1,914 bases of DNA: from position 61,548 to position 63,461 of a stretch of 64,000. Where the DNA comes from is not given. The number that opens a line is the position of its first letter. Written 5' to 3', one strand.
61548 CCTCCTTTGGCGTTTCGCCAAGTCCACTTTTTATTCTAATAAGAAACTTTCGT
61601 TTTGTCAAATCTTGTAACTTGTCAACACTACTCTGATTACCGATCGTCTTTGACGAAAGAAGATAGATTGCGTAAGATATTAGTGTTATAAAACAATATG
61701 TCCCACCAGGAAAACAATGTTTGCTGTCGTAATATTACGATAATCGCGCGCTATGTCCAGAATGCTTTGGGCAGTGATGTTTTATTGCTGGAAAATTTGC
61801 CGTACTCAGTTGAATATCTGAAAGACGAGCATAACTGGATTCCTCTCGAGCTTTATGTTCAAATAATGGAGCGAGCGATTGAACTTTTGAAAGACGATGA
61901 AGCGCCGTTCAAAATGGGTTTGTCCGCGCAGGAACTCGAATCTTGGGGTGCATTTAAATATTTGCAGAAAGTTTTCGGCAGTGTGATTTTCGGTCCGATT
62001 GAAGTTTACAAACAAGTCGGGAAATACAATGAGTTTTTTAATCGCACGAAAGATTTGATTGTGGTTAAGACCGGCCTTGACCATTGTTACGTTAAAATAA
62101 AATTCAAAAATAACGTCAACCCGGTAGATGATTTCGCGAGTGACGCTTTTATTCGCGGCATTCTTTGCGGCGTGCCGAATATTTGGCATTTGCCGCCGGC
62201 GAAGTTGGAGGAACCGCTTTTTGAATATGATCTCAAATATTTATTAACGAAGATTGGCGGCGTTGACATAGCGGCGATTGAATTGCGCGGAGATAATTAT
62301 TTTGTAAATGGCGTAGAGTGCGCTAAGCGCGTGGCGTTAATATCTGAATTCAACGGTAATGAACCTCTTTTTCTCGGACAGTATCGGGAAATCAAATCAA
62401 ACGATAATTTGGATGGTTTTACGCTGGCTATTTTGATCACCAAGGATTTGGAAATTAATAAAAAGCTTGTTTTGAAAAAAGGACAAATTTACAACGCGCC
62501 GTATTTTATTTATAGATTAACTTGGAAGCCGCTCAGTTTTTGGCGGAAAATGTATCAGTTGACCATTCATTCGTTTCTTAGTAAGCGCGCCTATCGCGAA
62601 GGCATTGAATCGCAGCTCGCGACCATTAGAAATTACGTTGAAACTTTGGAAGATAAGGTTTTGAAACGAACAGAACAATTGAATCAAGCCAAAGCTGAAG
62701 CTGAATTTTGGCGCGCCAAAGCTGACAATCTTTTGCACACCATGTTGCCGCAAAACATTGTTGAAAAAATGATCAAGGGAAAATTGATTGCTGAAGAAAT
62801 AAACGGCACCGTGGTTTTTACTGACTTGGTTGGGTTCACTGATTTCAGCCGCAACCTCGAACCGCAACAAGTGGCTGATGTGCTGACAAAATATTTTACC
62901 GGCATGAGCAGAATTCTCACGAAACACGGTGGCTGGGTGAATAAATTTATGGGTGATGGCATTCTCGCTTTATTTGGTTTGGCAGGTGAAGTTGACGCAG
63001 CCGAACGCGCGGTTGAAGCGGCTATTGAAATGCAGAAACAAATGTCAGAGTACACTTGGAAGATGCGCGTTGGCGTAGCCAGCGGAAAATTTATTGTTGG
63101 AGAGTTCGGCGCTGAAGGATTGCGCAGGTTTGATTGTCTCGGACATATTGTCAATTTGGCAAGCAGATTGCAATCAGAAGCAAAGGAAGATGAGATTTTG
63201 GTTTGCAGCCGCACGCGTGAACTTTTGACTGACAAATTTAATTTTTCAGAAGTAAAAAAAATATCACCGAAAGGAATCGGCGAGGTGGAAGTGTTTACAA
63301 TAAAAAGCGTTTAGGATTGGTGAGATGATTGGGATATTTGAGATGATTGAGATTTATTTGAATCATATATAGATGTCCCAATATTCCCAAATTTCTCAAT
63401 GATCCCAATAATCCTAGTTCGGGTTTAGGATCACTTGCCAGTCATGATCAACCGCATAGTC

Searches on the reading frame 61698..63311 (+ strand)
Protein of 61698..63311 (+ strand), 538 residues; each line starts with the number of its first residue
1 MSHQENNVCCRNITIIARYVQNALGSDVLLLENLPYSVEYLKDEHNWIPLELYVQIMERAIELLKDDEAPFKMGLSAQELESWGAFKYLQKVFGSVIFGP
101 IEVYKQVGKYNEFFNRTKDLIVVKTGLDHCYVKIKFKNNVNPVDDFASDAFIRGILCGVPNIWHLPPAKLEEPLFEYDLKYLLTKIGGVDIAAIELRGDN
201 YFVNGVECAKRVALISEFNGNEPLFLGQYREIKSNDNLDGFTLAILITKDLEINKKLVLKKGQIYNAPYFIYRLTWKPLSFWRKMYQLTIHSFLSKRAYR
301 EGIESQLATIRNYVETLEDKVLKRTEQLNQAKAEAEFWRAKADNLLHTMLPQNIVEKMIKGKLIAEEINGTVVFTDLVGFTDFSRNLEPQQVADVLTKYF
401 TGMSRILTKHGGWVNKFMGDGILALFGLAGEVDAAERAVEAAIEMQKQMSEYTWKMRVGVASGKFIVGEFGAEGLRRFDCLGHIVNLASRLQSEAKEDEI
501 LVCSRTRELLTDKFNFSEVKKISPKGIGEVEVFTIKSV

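Call 12: search_protein_families(library=pfam, proteins=[window:61698-63311:+], max_evalue=0.001)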
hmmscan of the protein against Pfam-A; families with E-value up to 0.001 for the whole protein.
window:61698-63311:+ (538 aa): 2 families
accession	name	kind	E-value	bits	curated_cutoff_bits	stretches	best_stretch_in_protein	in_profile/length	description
PF00211.25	Guanylate_cyc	-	8.7e-26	91.1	21.9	1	371-536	10-182/183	Adenylate and Guanylate cyclase catalytic domain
PF07701.20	HNOBA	-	4.7e-05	23.4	23.4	1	316-357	175-215/216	Heme NO binding associated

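Call 80: find_encoding_contigs(protein=window:61698-63311:+, flank=10000, max_places=2)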
Protein window:61698-63311:+ (538 aa): 3 contigs read that carry it; 2 places shown.
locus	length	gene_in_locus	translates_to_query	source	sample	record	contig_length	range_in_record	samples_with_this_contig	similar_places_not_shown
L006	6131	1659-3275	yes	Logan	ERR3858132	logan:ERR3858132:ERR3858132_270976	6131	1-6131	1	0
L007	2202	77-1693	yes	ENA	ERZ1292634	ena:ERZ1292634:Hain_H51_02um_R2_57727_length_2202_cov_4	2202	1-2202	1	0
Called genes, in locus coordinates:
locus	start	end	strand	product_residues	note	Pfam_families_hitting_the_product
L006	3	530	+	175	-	?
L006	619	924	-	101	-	-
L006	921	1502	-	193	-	-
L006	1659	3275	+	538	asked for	PF00211:Guanylate_cyc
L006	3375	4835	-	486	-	PF01553:Acyltransferase, PF12710:HAD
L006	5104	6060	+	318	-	PF00226:DnaJ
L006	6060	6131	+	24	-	?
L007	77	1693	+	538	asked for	PF00211:Guanylate_cyc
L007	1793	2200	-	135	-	?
